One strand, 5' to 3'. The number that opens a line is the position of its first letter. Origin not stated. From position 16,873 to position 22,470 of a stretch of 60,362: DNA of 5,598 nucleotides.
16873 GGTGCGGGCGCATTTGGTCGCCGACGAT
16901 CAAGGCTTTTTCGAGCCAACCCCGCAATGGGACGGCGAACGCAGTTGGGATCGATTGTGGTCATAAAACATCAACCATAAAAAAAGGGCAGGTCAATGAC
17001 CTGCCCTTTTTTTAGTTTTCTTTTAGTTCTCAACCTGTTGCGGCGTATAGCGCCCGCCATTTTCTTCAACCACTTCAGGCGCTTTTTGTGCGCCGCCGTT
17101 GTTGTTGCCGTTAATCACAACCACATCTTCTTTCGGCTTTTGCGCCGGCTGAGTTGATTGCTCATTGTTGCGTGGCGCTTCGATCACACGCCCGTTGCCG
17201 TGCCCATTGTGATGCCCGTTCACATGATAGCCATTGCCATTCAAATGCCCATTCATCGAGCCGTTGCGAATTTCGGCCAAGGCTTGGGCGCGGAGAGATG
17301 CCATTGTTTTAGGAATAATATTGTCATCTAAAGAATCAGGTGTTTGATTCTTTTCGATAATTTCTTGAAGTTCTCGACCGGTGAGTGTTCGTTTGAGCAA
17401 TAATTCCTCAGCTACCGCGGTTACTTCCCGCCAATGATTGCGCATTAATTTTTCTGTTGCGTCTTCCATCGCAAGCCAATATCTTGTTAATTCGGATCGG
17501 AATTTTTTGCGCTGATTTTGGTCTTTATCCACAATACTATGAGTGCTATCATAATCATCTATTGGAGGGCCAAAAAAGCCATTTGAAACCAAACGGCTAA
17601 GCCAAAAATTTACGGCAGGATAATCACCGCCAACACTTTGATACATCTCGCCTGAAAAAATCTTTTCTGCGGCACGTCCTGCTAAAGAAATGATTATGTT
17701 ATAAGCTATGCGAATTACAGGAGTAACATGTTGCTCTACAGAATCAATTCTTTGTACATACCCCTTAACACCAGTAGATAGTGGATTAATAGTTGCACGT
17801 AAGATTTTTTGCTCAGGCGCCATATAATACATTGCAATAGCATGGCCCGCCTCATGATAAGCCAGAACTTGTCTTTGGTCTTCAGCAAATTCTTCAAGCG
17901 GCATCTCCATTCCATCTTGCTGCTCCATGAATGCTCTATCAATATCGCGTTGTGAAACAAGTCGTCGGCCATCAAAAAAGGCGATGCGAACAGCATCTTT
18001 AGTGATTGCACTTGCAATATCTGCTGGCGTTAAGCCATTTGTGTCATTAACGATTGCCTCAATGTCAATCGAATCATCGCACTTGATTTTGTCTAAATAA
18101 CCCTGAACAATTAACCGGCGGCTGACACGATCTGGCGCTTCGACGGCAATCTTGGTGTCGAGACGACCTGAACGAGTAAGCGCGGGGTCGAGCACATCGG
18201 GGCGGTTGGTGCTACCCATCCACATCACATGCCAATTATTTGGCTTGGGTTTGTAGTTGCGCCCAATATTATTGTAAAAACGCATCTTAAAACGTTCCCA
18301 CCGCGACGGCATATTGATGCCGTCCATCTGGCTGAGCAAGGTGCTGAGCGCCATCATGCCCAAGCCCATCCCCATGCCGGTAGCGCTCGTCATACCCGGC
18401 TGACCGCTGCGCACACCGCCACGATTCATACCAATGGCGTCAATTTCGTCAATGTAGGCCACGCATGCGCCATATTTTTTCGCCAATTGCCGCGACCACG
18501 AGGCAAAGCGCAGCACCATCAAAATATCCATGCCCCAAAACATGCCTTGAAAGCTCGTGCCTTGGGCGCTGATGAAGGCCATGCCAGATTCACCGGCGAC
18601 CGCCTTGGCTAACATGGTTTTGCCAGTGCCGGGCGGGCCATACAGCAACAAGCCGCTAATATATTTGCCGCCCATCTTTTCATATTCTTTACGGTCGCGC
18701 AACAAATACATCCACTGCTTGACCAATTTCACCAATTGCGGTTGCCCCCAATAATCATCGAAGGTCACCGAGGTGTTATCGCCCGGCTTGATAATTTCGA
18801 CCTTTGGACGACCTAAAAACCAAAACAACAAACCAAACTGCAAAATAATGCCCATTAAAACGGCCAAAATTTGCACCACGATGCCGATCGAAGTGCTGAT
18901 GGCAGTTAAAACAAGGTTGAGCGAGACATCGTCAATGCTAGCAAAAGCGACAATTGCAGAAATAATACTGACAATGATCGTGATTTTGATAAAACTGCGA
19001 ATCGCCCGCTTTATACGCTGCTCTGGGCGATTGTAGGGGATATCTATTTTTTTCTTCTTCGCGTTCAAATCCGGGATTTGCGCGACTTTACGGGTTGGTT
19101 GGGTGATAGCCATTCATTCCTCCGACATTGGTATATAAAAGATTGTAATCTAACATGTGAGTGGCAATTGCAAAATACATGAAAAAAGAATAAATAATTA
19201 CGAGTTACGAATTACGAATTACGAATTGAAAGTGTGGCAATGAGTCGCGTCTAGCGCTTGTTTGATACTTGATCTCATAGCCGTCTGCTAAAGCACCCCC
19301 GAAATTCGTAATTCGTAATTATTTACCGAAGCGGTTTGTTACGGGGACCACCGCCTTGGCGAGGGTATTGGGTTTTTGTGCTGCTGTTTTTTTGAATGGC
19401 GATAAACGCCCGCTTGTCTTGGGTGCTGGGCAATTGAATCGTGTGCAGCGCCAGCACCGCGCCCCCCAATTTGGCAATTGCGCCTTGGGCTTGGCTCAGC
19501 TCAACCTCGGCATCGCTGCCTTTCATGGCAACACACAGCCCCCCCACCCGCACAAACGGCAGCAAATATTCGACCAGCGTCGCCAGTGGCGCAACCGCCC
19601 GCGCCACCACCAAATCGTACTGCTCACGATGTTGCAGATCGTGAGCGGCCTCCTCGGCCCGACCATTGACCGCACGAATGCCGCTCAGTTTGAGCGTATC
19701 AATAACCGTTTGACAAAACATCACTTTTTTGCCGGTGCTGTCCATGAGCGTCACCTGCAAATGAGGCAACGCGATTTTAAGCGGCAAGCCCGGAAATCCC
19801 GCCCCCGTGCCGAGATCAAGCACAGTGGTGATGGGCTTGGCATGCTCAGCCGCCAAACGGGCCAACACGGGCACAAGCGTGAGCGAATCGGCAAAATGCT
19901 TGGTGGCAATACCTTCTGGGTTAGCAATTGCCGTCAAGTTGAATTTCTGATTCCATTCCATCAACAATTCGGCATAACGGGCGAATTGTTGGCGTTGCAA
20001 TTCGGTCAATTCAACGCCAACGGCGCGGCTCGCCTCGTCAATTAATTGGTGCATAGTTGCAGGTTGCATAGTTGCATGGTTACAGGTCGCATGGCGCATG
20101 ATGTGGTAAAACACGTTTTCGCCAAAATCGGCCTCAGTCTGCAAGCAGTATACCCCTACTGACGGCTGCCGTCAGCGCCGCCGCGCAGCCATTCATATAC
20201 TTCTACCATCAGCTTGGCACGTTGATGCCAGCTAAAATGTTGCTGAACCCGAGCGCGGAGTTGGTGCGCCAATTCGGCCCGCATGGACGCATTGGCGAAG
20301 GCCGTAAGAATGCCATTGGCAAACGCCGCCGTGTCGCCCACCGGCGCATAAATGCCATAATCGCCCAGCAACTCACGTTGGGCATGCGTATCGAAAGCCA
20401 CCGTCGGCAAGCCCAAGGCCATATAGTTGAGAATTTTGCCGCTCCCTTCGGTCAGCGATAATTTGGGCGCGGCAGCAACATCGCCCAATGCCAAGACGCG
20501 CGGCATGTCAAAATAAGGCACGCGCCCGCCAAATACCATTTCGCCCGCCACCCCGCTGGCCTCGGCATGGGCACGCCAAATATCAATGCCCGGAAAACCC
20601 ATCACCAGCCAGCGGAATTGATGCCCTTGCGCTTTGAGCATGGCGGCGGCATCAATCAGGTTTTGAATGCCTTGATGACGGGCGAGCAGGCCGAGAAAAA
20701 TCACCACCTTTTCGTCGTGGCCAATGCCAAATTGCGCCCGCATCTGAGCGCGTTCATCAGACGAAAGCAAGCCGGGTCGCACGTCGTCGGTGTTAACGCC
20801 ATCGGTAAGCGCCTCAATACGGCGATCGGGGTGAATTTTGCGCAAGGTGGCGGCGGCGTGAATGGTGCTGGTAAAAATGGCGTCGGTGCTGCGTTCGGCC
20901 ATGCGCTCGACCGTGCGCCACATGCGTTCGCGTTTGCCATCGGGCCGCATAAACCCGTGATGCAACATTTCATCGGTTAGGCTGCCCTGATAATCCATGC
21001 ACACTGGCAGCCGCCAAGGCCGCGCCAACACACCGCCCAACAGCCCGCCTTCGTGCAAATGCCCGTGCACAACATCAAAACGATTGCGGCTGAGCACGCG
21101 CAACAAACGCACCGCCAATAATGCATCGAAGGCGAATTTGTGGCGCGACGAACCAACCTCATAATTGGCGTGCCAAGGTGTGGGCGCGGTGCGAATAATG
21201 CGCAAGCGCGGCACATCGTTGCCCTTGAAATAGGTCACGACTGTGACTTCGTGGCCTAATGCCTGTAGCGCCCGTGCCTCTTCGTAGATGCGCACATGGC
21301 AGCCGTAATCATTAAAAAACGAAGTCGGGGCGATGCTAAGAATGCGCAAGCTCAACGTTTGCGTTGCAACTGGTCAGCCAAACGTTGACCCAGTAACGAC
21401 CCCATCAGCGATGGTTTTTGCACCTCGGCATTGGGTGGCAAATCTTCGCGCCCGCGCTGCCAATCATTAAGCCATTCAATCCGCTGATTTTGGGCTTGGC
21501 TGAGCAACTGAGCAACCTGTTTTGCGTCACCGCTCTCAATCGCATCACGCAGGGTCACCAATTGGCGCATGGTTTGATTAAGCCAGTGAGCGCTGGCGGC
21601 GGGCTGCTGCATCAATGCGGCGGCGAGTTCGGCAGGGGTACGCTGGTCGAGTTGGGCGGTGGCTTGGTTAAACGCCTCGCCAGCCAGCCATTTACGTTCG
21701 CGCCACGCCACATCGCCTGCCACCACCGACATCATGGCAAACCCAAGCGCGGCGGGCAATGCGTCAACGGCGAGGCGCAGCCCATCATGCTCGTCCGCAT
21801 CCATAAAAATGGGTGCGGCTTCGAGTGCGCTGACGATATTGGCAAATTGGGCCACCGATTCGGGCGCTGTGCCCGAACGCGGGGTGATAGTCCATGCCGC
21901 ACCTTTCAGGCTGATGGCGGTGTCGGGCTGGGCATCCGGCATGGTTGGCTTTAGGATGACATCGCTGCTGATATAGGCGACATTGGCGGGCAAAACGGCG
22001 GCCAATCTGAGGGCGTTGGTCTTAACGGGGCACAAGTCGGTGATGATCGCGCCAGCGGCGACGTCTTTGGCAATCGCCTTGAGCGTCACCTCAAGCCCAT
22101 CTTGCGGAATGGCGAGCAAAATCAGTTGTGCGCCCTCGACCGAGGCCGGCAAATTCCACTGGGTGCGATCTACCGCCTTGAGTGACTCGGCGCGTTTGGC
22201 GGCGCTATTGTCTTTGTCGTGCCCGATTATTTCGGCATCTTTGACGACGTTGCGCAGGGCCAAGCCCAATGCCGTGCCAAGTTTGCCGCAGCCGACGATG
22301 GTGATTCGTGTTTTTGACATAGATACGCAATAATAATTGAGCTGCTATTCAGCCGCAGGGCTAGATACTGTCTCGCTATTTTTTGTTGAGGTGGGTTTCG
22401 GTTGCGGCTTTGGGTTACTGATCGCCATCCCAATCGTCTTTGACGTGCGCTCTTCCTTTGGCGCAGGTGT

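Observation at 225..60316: Dispersed family of hairpin-forming tandem ~7-nt arrays in most intergenic spacers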

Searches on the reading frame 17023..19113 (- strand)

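Call 16: search_protein_families(library=pfam, proteins=[window:17023-19113:-])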
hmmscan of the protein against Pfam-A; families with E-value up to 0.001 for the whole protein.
window:17023-19113:- (696 aa): 6 families
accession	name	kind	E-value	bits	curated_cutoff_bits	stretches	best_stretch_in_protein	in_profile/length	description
PF00004.35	AAA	-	3.6e-24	86.1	21.2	1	155-325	1-130/131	ATPase family associated with various cellular activities (AAA)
PF01434.24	Peptidase_M41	-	9.2e-14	52.2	29.9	1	410-585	4-191/191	Peptidase family M41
PF17862.7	AAA_lid_3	-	1.9e-05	24.6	27.2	1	348-392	1-44/45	AAA+ lid domain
PF05496.18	RuvB_N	-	0.00026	21.2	27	1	117-185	5-66/159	Holliday junction DNA helicase RuvB P-loop domain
PF13191.12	AAA_16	-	0.00038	21.4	32.6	1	153-209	25-72/167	AAA ATPase domain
PF07728.20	AAA_5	-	0.00078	19.9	22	0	155-225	2-76/139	AAA domain (dynein-related subfamily)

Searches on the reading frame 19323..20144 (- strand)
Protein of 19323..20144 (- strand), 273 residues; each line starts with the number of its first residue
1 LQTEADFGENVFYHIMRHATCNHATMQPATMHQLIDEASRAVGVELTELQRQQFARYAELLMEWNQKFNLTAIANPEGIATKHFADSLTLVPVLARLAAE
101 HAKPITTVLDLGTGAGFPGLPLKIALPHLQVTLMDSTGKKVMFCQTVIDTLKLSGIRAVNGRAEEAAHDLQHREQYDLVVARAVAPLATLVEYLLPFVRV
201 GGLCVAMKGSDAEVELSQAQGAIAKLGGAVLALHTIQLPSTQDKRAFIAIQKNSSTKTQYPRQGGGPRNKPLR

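Call 17: search_protein_families(library=pfam, proteins=[window:19323-20144:-])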
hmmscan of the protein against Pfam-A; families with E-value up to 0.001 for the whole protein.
window:19323-20144:- (273 aa): 5 families
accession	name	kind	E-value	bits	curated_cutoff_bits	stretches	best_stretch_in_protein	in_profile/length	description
PF02527.21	GidB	-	1.4e-50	171.6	27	1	50-237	1-177/184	rRNA small subunit methyltransferase G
PF13847.12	Methyltransf_31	-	8.9e-07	29.1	27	1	106-185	5-84/145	Methyltransferase domain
PF05175.20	MTS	-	2.9e-05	24.2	23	1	105-180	32-103/170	Methyltransferase small domain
PF13649.12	Methyltransf_25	-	0.0003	21.8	27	0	108-182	1-71/97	Methyltransferase domain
PF10294.15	Methyltransf_16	-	0.00055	20.2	21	0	101-192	43-137/174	Lysine methyltransferase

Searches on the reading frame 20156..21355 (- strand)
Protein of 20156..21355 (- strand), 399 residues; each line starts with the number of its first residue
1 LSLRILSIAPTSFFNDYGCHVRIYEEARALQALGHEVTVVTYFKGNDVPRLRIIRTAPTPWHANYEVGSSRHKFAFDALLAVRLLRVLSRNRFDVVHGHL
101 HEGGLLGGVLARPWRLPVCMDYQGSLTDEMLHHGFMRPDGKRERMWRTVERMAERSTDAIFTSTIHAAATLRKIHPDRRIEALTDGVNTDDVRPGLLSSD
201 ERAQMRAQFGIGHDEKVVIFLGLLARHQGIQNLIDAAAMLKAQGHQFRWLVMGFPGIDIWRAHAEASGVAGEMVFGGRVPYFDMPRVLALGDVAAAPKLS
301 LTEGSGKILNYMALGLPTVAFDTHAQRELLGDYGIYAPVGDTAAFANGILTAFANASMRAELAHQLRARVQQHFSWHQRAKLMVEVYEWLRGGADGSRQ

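Call 17: search_protein_families(library=pfam, proteins=[window:20156-21355:-])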
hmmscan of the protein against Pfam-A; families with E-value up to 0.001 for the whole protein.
window:20156-21355:- (399 aa): 6 families
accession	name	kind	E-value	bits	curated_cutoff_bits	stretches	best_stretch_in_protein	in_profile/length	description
PF13692.12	Glyco_trans_1_4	-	3.5e-18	66.7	27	1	215-354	1-141/142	Glycosyl transferases group 1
PF00534.26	Glycos_transf_1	-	7.1e-18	65.2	26.4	1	202-365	2-168/172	Glycosyl transferases group 1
PF13579.12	Glyco_trans_4_4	-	9.5e-17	62.2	29.7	1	18-180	2-152/158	Glycosyl transferase 4-like domain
PF13439.12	Glyco_transf_4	-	5.4e-16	59.5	28.5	1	20-190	5-169/170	Glycosyltransferase Family 4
PF13524.12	Glyco_trans_1_2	-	7.5e-06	26.4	25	1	260-383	24-142/144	Glycosyl transferase-like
PF13477.12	Glyco_trans_4_2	-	0.00037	21.1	23.4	1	27-114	17-97/139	Glycosyl transferase 4-like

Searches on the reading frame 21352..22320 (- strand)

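Call 56: search_protein_families(library=pfam, proteins=[window:21352-22320:-])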
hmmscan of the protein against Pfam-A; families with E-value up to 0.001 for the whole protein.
window:21352-22320:- (322 aa): 4 families
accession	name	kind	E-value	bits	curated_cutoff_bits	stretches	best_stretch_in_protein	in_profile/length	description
PF02153.23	PDH_N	-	1.1e-15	57.9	26.5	1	18-168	1-150/154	Prephenate dehydrogenase, nucleotide-binding domain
PF10727.15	Rossmann-like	-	2.5e-06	27.7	23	1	4-94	15-105/131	Rossmann-like domain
PF03807.23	F420_oxidored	-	6e-05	24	21.6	1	5-95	1-90/94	NADP oxidoreductase coenzyme F420-dependent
PF01210.29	NAD_Gly3P_dh_N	-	0.00086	19.7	23.1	0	6-93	2-99/158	NAD-dependent glycerol-3-phosphate dehydrogenase N-terminus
